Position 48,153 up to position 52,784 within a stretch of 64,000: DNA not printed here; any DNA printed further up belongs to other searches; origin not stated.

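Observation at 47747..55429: Operon of two giant multi-domain glycosyltransferases (1443 aa GT4-GT2-GT4 and 932 aa GT4-GT4) plus a coupled 187-aa protein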

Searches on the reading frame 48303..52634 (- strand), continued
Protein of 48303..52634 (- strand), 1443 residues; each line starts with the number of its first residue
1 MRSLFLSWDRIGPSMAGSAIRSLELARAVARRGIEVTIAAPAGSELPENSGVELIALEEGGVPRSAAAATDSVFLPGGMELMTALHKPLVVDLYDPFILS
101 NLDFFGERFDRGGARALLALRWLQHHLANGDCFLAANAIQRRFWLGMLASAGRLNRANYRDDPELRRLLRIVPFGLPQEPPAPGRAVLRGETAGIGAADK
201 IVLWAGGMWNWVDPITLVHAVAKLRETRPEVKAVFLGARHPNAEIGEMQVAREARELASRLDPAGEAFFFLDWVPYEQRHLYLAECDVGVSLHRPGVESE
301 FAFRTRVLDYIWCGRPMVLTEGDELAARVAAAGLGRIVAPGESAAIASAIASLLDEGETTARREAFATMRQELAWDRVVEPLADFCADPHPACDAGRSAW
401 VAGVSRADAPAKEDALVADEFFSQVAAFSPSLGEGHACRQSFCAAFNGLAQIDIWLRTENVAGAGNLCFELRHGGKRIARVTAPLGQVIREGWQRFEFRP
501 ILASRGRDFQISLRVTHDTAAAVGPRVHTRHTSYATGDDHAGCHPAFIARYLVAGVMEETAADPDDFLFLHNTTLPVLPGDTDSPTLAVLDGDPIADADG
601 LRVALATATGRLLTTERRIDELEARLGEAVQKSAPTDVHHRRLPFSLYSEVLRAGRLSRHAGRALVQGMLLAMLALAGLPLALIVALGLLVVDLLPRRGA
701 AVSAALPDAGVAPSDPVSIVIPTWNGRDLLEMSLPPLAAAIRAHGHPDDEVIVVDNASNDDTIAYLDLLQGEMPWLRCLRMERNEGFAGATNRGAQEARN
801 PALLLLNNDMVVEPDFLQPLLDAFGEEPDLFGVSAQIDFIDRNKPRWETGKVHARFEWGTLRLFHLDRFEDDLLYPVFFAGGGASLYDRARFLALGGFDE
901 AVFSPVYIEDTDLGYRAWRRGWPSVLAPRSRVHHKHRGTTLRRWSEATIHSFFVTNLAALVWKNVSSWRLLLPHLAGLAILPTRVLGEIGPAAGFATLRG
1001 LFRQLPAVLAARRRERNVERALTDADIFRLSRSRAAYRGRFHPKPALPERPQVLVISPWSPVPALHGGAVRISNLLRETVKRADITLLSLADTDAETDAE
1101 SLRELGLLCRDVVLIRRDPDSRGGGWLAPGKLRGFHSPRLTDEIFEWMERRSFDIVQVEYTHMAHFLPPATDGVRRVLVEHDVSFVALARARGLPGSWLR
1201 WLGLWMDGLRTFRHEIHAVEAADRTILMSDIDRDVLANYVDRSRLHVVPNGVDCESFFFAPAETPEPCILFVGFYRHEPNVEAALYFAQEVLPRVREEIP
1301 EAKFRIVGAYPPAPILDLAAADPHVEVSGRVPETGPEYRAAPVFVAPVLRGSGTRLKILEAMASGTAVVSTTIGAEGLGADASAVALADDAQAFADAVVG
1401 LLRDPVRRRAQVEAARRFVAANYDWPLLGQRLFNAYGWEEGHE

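Call 29: search_protein_families(library=pfam, proteins=[L020:17489-19753:-, L020:19750-21663:-, L020:21778-24003:-, L020:14996-16324:-, L020:16372-17472:+, L018:15005-16324:+, L016:22890-24041:+, L016:21704-22750:+, L024:15081-17771:-], max_evalue=0.01)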
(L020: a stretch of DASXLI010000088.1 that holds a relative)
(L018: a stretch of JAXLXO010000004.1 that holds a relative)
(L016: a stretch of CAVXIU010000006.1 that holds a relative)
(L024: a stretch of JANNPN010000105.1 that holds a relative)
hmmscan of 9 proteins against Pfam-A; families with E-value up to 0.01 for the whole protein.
L020:17489-19753:- (754 aa): 0 families

L020:19750-21663:- (637 aa): 5 families
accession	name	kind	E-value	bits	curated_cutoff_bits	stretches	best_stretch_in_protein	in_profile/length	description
PF13517.12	FG-GAP_3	-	1.6e-49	166.8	26.9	6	164-224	1-60/61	FG-GAP-like repeat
PF01839.29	FG-GAP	-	1.2e-21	76.5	22.1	2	49-75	3-35/37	FG-GAP repeat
PF07593.17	UnbV_ASPIC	-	1.6e-11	44.3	23.4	1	565-630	1-66/68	ASPIC and UnbV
PF16743.10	PliI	-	0.0016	18.6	27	0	103-121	63-82/123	Periplasmic lysozyme inhibitor of I-type lysozyme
PF12256.14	TcdB_toxin_midN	-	0.0055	16.5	24.8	0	206-230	26-50/181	Insecticide toxin TcdB middle/N-terminal region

L020:21778-24003:- (741 aa): 3 families
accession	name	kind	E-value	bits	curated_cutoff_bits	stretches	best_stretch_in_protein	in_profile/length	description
PF24517.2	CBM96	-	1.8e-17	64.1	26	1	31-185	6-153/164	Carbohydrate-binding module family 96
PF00526.23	Dicty_CTDC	-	1.1e-11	44.7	27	2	235-255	1-21/24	Dictyostelium (slime mold) repeat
PF00688.24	TGFb_propeptide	-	7.7e-06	26.2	25.8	1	70-171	110-212/242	TGF-beta propeptide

L020:14996-16324:- (442 aa): 3 families
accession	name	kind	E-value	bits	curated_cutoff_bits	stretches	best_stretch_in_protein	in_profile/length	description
PF00884.28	Sulfatase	-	1.7e-40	139.7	25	1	37-330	2-300/301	Sulfatase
PF01663.27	Phosphodiest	-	4.7e-12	46.6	23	2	38-98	1-58/342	Type I phosphodiesterase / nucleotide pyrophosphatase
PF16347.10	SGSH_C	-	1.6e-06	28.7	29.3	1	278-336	1-58/154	N-sulphoglucosamine sulphohydrolase, C-terminal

L020:16372-17472:+ (366 aa): 7 families
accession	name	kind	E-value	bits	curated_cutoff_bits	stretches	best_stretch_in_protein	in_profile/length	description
PF08241.18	Methyltransf_11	-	8.7e-16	58.8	21.2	1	107-205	1-94/95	Methyltransferase domain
PF13649.12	Methyltransf_25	-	2.4e-15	57.4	27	1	106-202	1-97/97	Methyltransferase domain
PF08242.18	Methyltransf_12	-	8.6e-11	42.9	30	1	107-204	1-98/98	Methyltransferase domain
PF13847.12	Methyltransf_31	-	1.1e-10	41.8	27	1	106-214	7-114/145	Methyltransferase domain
PF13489.12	Methyltransf_23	-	1.9e-07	31.4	27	1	100-214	20-124/164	Methyltransferase domain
PF01209.24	Ubie_methyltran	-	0.0014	18.5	20.1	1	88-206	33-151/233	ubiE/COQ5 methyltransferase family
PF05175.20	MTS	-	0.0055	16.8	23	1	102-205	31-137/170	Methyltransferase small domain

L018:15005-16324:+ (439 aa): 3 families
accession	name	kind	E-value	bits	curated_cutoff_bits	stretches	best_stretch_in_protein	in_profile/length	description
PF07690.21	MFS_1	-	3.7e-52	177.8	33.4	2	37-390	1-347/347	Major Facilitator Superfamily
PF06779.20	MFS_4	-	3.8e-08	33.5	26.3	1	48-420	9-362/364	Uncharacterised MFS-type transporter YbfB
PF03092.22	BT1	-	0.0014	17.9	22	1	264-418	13-169/432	BT1 family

L016:22890-24041:+ (383 aa): 4 families
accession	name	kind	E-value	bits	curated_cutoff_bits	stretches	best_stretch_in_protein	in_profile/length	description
PF00535.33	Glycos_transf_2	-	1.1e-20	74.6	23.3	1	45-209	2-164/168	Glycosyl transferase family 2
PF13641.12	Glyco_tranf_2_3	-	4.7e-13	50.1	27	1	41-187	1-152/230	Glycosyltransferase like family 2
PF13632.12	Glyco_trans_2_3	-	2.1e-05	24.8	27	1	130-323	5-194/198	Glycosyl transferase family group 2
PF13506.12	Glyco_transf_21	-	0.0035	17.3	21.7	1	112-189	19-93/174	Glycosyl transferase family 21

L016:21704-22750:+ (348 aa): 3 families
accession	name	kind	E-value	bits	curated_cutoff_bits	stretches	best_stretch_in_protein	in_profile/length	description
PF11959.13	DUF3473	-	1.4e-46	158.1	29.6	1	215-345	1-129/130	Domain of unknown function (DUF3473)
PF01522.26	Polysacc_deac_1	-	1.8e-24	86.5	23.1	1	105-199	18-112/124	Polysaccharide deacetylase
PF10096.14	DUF2334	-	0.006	16.6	26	1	131-180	49-114/203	Uncharacterized protein conserved in bacteria (DUF2334)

L024:15081-17771:- (896 aa): 3 families
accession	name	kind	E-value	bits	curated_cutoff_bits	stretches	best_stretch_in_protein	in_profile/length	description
PF01400.30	Astacin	-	1.7e-43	149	22.5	1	565-744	1-186/189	Astacin (Peptidase family M12A)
PF10462.15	Peptidase_M66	-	0.0025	17.3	20.6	1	617-664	169-220/306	Peptidase M66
PF00413.30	Peptidase_M10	-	0.0035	17.7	24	0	642-658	112-128/159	Matrixin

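Call 39: search_protein_families(library=ncbifam, proteins=[L020:17489-19753:-, L002:7632-10013:-], max_evalue=0.01)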
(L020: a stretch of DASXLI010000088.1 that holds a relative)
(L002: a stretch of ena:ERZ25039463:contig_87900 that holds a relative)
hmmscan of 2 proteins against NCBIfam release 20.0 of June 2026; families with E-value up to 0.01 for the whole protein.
L020:17489-19753:- (754 aa): 0 families

L002:7632-10013:- (793 aa): 2 families
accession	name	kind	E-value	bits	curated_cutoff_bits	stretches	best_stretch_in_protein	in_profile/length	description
NF047589.1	GlcsyltransPgfM1Strep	equivalog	3.9e-05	21.9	1400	1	719-785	884-951/955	glycosyltransferase PgfM1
NF047590.1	GlcsyltransPgfM2Strep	equivalog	0.00019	19.7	1500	1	715-787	807-879/884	glycosyltransferase PgfM2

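Call 47: search_solved_structures(query=A1, max_evalue=0.001)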
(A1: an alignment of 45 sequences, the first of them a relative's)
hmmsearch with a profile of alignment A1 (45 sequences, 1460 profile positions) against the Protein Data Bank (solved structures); distinct sequences matched with E-value up to 0.001: 59.
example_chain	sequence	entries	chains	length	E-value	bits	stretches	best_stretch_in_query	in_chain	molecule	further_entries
2z87_A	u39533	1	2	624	1.4e-21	78.7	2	719-847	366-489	Chondroitin synthase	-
2z86_A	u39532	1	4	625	1.4e-21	78.7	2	719-847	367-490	Chondroitin synthase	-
4n9w_A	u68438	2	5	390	3e-21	77.6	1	1258-1452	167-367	GDP-mannose-dependent alpha-(1-2)-phosphatidylinositol mannosyltransferase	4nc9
2gej_A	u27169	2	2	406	3.3e-21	77.5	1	1258-1452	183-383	PHOSPHATIDYLINOSITOL MANNOSYLTRANSFERASE (PimA)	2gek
6kih_A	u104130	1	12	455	5.3e-16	60.3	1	1225-1451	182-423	Tll1590 protein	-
3okc_A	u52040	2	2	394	3.4e-13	51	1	1254-1453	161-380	GDP-mannose-dependent alpha-(1-6)-phosphatidylinositol monomannoside mannosyltransferase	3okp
3oka_A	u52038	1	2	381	5.9e-13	50.2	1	1254-1450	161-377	GDP-mannose-dependent alpha-(1-6)-phosphatidylinositol monomannoside mannosyltransferase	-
5mlz_A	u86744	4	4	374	1.1e-11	46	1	725-841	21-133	Dolichol monophosphate mannose synthase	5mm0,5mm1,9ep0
6p61_A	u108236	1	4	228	1.5e-10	42.2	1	719-854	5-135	Glycosyltransferase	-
8vh7_A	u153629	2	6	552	2.6e-10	41.4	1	720-848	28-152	Heparosan synthase B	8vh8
8viw_A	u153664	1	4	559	2.6e-10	41.4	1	720-848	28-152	Heparosan synthase B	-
6tvp_A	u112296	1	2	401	5.1e-10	40.4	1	1228-1451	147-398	Alpha-maltose-1-phosphate synthase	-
9hwj_A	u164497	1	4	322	4.3e-09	37.3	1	725-845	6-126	Undecaprenyl-phosphate 4-deoxy-4-formamido-L-arabinose transferase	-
9nye_A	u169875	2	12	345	6.5e-09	36.8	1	723-838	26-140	Glycosyltransferase sll0501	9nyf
5ekp_C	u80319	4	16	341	6.8e-09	36.7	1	724-838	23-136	Uncharacterized glycosyltransferase sll0501 | Glycosyltransferase sll0501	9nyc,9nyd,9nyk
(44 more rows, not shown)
